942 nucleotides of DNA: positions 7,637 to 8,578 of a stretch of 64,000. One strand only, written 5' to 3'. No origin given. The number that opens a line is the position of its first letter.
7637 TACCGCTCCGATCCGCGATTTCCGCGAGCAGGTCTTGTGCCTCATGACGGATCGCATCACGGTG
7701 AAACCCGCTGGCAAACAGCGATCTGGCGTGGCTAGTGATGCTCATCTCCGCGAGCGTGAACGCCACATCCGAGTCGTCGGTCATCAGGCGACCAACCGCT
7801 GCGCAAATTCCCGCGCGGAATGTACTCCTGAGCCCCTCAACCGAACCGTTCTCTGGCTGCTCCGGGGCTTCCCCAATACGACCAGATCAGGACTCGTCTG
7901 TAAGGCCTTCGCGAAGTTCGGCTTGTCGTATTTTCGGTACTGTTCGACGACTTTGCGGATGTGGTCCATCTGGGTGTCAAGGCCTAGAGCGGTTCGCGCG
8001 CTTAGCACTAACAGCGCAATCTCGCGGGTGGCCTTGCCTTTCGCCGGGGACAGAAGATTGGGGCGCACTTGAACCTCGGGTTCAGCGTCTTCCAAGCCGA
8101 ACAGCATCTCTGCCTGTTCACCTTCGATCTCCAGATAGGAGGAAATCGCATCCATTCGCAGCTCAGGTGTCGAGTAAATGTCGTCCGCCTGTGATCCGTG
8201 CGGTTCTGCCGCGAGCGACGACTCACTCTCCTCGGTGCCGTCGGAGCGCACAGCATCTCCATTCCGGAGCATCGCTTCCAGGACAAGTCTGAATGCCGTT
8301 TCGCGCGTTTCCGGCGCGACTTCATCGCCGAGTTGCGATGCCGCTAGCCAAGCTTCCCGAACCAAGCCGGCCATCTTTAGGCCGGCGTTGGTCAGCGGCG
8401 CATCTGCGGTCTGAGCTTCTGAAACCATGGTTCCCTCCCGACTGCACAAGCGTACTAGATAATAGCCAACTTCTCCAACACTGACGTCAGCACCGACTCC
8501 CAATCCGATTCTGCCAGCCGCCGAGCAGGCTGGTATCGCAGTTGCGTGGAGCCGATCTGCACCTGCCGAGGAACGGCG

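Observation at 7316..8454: Lower-GC two-gene island next to mfd: HEPN-like Rx4H protein coupled to an unknown partner (candidate novel TA/abortive-infection module)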

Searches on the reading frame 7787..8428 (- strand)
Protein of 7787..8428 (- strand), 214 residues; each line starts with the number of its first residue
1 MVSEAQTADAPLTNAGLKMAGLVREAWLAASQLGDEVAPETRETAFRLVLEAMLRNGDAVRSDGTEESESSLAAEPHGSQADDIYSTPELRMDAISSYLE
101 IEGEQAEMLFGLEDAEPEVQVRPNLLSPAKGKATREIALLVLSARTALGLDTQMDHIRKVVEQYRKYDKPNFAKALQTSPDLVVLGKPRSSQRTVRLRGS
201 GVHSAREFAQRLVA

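Call 4: search_protein_families(library=pfam, proteins=[window:7787-8428:-], max_evalue=1)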
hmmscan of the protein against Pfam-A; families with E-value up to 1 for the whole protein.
window:7787-8428:- (214 aa): 0 families

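Call 5: search_protein_families(library=ncbifam, proteins=[window:7787-8428:-], max_evalue=1)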
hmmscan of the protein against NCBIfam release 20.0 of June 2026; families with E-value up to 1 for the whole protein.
window:7787-8428:- (214 aa): 0 families

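Call 6: search_protein_families(library=padloc, proteins=[window:7787-8428:-], max_evalue=1)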
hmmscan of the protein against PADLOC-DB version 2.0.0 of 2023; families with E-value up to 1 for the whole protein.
window:7787-8428:- (214 aa): 0 families

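Call 7: find_homologous_proteins(query=window:7787-8428:-)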
Query window:7787-8428:- (214 aa): 26 proteins with E <= 0.001 among 915 candidates.
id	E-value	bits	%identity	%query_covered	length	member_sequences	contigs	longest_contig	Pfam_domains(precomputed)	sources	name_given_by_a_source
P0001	3.5e-129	446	100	100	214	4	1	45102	-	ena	-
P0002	2.2e-82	293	76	92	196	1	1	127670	-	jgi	jgi:hypothetical protein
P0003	4.4e-82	292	66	100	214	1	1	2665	-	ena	-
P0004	7.9e-79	282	64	100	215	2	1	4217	-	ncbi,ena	-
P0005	1.3e-72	261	61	100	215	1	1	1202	-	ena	-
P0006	6.5e-72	259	62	100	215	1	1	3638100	-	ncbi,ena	-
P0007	1.1e-71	258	62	100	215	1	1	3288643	-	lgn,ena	-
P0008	1.4e-71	258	62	100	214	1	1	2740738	-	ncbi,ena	-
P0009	6.9e-71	256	60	100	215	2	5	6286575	-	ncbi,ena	-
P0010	1.3e-69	252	63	100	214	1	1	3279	-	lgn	-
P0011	1.1e-68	249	63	100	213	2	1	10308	-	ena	-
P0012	2.4e-64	234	56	100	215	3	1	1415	-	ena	-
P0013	1.6e-58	215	57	100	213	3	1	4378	-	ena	-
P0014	8.5e-56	207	53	100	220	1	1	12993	-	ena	-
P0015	1.1e-53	200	55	95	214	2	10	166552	-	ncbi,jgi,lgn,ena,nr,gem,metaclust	ncbi:MAG: hypothetical protein OXD50_01330 [Chloroflexi bacterium]|nr:hypothetical protein [Chlorofl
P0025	1.7e-24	104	35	92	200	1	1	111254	-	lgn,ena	-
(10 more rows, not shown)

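Call 9: search_protein_families(library=phrogs, proteins=[window:7787-8428:-], max_evalue=1)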
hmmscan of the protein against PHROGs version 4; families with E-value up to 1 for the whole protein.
window:7787-8428:- (214 aa): 1 family
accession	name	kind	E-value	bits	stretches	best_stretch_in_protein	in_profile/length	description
phrog_9928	-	unknown function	0.066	13.9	0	38-52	8-22/37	-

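Call 10: find_encoding_contigs(protein=P0006, flank=6000, max_places=2)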
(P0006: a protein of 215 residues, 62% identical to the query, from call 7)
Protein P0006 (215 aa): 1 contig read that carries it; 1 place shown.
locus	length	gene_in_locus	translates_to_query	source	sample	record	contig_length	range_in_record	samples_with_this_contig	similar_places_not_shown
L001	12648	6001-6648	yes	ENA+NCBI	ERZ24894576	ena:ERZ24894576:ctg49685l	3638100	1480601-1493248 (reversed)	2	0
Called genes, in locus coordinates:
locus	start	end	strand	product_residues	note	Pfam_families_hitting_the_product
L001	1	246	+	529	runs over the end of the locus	PF00581:Rhodanese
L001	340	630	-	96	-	PF14338:Mrr_N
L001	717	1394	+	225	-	PF01195:Pept_tRNA_hydro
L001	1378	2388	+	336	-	-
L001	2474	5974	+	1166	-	PF17757:UvrB_inter, PF02559:CarD_TRCF_RID, PF00270:DEAD, PF04851:ResIII, PF00271:Helicase_C, PF03461:TRCF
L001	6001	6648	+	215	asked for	-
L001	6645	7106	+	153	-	PF09509:Hypoth_Ymh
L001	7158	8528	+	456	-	PF01699:Na_Ca_ex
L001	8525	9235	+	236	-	PF02596:DUF169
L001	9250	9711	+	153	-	PF19315:MC_hydratase, PF01575:MaoC_dehydratas, PF13452:FAS1_DH_region (weak)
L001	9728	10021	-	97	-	-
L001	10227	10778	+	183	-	PF02627:CMD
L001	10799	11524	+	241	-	PF12697:Abhydrolase_6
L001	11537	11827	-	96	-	-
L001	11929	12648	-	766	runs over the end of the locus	PF01315:Ald_Xan_dh_C, PF02738:MoCoBD_1, PF20256:MoCoBD_2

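Call 11: find_encoding_contigs(protein=P0015, flank=6000, max_places=3)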
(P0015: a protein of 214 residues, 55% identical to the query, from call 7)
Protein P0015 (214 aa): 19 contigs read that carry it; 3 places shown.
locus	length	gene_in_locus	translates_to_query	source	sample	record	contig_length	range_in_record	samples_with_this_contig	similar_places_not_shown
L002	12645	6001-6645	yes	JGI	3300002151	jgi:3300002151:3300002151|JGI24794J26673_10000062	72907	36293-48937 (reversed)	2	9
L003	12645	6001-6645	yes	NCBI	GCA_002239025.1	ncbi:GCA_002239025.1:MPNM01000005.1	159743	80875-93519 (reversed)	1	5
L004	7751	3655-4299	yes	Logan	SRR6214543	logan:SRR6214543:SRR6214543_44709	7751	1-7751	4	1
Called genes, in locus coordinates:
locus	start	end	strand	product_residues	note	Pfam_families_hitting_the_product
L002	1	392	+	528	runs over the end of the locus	PF00581:Rhodanese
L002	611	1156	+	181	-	PF01195:Pept_tRNA_hydro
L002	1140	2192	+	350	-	-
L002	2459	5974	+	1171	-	PF17757:UvrB_inter, PF02559:CarD_TRCF_RID, PF00270:DEAD, PF04851:ResIII, PF00271:Helicase_C, PF03461:TRCF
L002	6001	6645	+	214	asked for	-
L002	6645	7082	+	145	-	PF09509:Hypoth_Ymh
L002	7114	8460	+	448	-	PF01699:Na_Ca_ex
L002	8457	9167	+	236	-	PF02596:DUF169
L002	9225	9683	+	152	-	PF19315:MC_hydratase, PF01575:MaoC_dehydratas, PF13452:FAS1_DH_region (weak)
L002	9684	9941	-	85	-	-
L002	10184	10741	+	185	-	PF02627:CMD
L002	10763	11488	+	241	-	PF12697:Abhydrolase_6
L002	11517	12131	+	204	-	PF01797:Y1_Tnp (faint)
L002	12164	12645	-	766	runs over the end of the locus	PF01315:Ald_Xan_dh_C, PF02738:MoCoBD_1, PF20256:MoCoBD_2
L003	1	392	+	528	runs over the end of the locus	PF00581:Rhodanese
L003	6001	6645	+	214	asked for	-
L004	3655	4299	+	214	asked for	-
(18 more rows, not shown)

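Call 12: find_encoding_contigs(protein=P0025, flank=6000, max_places=2)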
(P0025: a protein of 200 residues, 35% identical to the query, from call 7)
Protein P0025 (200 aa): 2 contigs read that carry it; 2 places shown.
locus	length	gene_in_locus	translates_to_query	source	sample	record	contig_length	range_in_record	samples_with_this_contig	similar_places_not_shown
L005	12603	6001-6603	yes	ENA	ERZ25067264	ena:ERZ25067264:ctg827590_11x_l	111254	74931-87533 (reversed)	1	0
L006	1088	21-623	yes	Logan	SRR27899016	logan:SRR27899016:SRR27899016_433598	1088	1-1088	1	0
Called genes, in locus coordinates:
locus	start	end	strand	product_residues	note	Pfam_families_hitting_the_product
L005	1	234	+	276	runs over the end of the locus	PF00892:EamA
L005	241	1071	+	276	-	PF00892:EamA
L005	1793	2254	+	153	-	PF00892:EamA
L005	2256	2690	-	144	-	PF04657:DMT_YdcZ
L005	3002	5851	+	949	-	PF02347:GDC-P, PF21478:GcvP2_C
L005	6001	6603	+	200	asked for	-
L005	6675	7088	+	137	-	PF09509:Hypoth_Ymh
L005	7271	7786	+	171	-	PF00132:Hexapep (faint), PF25087:GMPPB_C (faint), PF25084:LbH_EIF2B (faint)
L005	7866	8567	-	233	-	PF00753:Lactamase_B, PF13483:Lactamase_B_3, PF12706:Lactamase_B_2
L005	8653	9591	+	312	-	PF05138:PaaA_PaaC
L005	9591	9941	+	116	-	PF06243:PaaB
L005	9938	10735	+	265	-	PF05138:PaaA_PaaC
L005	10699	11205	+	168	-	PF01883:FeS_assembly_P, PF23451:Zn_ribbon_PaaD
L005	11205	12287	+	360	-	PF00970:FAD_binding_6, PF00175:NAD_binding_1, PF00111:Fer2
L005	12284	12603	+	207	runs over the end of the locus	PF00440:TetR_N, PF17932:TetR_C_24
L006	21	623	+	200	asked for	-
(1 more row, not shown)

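Call 16: search_solved_structures(query=A1, max_evalue=10, show_alignments=2)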
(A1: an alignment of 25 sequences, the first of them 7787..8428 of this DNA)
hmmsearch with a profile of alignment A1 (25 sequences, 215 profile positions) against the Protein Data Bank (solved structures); distinct sequences matched with E-value up to 10: 1.
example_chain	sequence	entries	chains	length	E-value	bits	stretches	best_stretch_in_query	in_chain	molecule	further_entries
9pha_A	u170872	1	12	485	0.1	15.3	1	75-139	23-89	SPbeta prophage-derived uncharacterized protein YonE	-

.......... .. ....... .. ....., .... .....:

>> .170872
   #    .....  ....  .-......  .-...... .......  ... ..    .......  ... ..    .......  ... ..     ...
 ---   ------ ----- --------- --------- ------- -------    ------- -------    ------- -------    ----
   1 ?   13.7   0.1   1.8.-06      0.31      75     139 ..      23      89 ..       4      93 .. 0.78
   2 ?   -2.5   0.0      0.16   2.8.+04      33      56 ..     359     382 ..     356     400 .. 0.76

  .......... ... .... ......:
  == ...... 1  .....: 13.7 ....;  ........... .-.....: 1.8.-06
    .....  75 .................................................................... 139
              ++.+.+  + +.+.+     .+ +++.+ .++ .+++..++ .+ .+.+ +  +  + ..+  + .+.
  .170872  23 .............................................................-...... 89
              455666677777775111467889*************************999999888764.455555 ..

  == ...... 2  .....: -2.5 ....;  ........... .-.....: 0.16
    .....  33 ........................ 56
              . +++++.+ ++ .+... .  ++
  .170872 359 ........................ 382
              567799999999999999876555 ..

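Call 18: find_related_loci(query=A1, collection=genome_contigs, flank=8000)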
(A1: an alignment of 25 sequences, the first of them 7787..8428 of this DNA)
Query A1 (214 aa) in genome_contigs; peptide patterns used: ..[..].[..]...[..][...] (x = any residue, [..] = any of these).
37 stretches matched a pattern; 9 encode a relative of the query (tblastn E <= 1e-3); 9 distinct loci.
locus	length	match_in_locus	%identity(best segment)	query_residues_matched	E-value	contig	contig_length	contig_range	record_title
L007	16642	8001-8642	60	1-214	9e-81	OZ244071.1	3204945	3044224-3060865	MAG: Dehalococcoidia bacterium isolate 772cc28d-f118-45af-92c8-bcb28103da5b genome assembly, chromosome: 1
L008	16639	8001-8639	62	2-214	2e-80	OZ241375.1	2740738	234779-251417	MAG: Dehalococcoidia bacterium isolate b07fa7da-9862-47df-848d-64ec3822ffc5 genome assembly, chromosome: 1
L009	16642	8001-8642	61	1-214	5e-80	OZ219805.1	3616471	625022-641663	MAG: Dehalococcoidia bacterium isolate c58c6e01-4a6e-4794-97be-e35f15c585e3 genome assembly, chromosome: 3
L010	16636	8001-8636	54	1-213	1e-64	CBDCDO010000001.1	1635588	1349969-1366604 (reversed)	MAG: Dehalococcoidia bacterium isolate 8a6c8105-bb6e-4bad-94d5-fb500f7a6651 genome assembly, contig: contig_1, whole gen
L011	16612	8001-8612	55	11-214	7e-60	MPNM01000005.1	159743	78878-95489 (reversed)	MAG: Chloroflexi bacterium bin125 NODE_118_length_159743_cov_22.6929_ID_235, whole genome shotgun sequence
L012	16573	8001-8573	41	19-209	4e-40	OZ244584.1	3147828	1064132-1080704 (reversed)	MAG: Dehalococcoidia bacterium isolate 6f5e74ac-264d-476d-87d8-581b930f35c8 genome assembly, chromosome: 1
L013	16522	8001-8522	39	42-214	7e-31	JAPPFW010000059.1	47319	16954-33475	MAG: bacterium isolate RHO1_bin_3 NODE_1604_length_47319_cov_35.918162, whole genome shotgun sequence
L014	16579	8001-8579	36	18-214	9e-24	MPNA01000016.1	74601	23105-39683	MAG: bacterium OM1 bin76 NODE_609_length_74601_cov_18.667_ID_1217, whole genome shotgun sequence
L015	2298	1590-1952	37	95-213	2e-18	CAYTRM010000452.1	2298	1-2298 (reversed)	MAG TPA_asm: uncultured Thermoleophilia bacterium isolate SRP178699_co1_90 genome assembly, contig: NODE_81038_length_22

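Call 25: predict_structure(alignment_id=A1)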
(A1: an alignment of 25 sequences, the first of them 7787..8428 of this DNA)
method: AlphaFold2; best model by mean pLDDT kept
length: 214 residues; sequences in the alignment: 25
mean_pLDDT: 82.3   pTM: 0.59
mean pLDDT of the five models: 82.3, 81.4, 79.0, 77.5, 77.5
residues with pLDDT >= 90: 125; 70-90: 50; 50-70: 7; < 50: 32
segments of 3 or more residues with pLDDT < 50: 1-9, 59-81
pLDDT, mean of each block of 10 residues (from residue 1): 42 74 87 80 88 70 30 37 80 97 96 93 94 97 96 95 95 94 90 92 97 95
secondary structure, 60 per line:
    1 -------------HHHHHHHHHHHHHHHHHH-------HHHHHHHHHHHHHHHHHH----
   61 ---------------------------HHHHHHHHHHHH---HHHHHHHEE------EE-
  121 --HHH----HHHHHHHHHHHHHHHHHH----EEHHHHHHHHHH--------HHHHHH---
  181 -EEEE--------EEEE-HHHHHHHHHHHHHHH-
elements in order: H14-31 H39-56 H88-99 H103-109 H130-147 H154-163 H172-177 E182-185 E194-197 H199-213

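Call 39: search_protein_representatives(alignment_id=A1)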
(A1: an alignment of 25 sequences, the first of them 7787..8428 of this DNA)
Query: 25 sequences, 215 profile positions. Proteins with E-value up to 0.001 (for the whole library): 665; up to 1e-10: 368; up to 1e-30: 42. The best 150 are listed.
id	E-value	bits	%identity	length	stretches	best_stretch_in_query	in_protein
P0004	2.0e-99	347.8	-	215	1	1-215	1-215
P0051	2.7e-79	281.9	-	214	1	1-215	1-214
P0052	1.6e-64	233.7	-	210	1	8-214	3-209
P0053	3.3e-62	226.1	-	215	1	1-214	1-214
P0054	9.1e-60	218.1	-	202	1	12-214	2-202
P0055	2.2e-59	216.9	-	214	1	1-214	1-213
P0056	2.6e-59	216.7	-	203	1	16-213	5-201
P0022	6.0e-57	208.9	-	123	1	92-214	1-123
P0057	1.4e-55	204.4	-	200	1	13-215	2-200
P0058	5.5e-55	202.5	-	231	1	1-214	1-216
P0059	9.1e-54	198.5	-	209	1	11-214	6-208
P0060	1.8e-53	197.6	-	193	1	13-214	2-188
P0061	3.2e-53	196.8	-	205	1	14-212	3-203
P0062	1.4e-51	191.4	-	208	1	9-214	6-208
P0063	4.7e-51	189.7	-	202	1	14-213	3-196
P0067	7.3e-48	179.2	-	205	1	14-214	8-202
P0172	4.8e-17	78.5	-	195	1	35-208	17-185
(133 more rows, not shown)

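Call 41: search_protein_families(library=pfam, alignment_id=A2, max_evalue=0.01)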
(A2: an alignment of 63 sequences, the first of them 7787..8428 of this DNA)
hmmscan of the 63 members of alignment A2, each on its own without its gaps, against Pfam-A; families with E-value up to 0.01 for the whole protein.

A. member 1, window:7787-8428:- (214 aa): 0 families

B. families by the number of members that match (of 63 scanned): 1 family
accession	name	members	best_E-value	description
PF22621.2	CurL-like_PKS_C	1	0.0075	CurL-like, PKS C-terminal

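Call 42: find_homologous_proteins(query=A2, max_evalue=0.00001)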
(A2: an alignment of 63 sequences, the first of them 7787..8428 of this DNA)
Query A2 (63 sequences) (214 aa, profile of the alignment): 111 proteins with E <= 0.00001 among 8000 candidates.
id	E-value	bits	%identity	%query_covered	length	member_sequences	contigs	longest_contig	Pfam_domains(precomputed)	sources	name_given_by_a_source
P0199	1.1e-63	232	39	94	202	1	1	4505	-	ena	-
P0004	2.2e-63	232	64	100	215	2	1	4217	-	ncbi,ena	-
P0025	4.4e-62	227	35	92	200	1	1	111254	-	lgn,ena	-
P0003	3.7e-61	224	66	100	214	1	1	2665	-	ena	-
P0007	4.1e-61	224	62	100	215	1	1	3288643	-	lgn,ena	-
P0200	1.1e-60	223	38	82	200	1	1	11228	-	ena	-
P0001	2.0e-59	219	100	100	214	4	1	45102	-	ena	-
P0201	2.3e-59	218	36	92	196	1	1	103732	-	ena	-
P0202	2.6e-59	218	36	92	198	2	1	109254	-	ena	-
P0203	2.9e-59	218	39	80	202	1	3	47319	-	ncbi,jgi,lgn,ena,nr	ncbi:MAG: hypothetical protein OXS29_14080 [bacterium]|nr:hypothetical protein [bacterium] MDE028761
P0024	5.9e-59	217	38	92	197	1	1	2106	-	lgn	-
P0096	6.6e-59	217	35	57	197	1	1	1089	-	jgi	-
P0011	1.1e-58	216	63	100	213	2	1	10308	-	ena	-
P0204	1.2e-58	216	42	90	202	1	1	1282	-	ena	-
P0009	1.3e-58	216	60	100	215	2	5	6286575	-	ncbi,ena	-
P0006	6.6e-58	214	62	100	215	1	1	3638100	-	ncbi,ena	-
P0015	8.7e-58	213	55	95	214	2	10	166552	-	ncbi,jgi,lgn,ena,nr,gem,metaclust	ncbi:MAG: hypothetical protein OXD50_01330 [Chloroflexi bacterium]|nr:hypothetical protein [Chlorofl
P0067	1.9e-57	212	39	92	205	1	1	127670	-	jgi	jgi:hypothetical protein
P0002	4.8e-56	208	76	92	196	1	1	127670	-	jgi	jgi:hypothetical protein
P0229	6.9e-52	194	25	77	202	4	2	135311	-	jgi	jgi:hypothetical protein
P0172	1.7e-51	193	31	70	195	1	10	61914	-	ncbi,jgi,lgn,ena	-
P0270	3.4e-44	169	30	59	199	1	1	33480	-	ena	-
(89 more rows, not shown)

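Call 47: find_encoding_contigs(protein=P0172, flank=5000, max_places=2)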
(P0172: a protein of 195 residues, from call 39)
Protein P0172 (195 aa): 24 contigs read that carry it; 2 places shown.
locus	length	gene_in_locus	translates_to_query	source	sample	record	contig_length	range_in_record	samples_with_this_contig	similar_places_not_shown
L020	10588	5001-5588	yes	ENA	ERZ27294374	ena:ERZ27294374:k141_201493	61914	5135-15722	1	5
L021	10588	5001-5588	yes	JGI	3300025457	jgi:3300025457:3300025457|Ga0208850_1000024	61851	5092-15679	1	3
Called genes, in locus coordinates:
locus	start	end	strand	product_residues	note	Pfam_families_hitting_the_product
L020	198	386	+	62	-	-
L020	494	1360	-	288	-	-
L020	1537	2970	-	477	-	PF00239:Resolvase, PF13408:Zn_ribbon_recom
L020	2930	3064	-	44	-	-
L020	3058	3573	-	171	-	-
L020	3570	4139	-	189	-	-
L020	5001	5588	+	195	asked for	-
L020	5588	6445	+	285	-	-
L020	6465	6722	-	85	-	-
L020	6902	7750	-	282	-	-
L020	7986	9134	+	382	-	PF13936:HTH_38, PF00665:rve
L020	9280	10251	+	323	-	-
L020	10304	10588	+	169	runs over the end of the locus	-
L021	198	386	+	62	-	-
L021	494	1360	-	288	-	-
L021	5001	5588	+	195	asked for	-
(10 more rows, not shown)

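Call 48: find_encoding_contigs(protein=P0229, flank=5000, max_places=2)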
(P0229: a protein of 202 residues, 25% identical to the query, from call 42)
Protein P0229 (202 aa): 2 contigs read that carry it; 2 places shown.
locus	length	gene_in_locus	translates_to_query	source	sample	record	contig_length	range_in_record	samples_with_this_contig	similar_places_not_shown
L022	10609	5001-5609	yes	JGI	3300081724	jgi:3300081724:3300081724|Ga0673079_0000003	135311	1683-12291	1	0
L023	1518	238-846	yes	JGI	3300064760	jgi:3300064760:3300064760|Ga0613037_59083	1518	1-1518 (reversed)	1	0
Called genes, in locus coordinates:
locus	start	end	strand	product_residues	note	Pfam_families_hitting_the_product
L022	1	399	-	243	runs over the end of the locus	PF00106:adh_short, PF01370:Epimerase (weak), PF08659:KR, PF13561:adh_short_C2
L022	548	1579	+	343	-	-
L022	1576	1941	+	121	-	PF01627:Hpt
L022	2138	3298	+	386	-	PF14659:Phage_int_SAM_3 (weak), PF00589:Phage_integrase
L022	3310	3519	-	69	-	PF12728:HTH_17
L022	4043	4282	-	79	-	-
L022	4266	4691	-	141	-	-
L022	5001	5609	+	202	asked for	-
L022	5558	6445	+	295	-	-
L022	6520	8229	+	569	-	PF03235:GmrSD_N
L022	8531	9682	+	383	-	PF07676:PD40 (faint), PF26549:Tricorn_N (weak)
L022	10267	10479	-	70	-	-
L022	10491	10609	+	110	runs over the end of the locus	PF06262:Zincin_1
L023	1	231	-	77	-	?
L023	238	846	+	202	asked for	-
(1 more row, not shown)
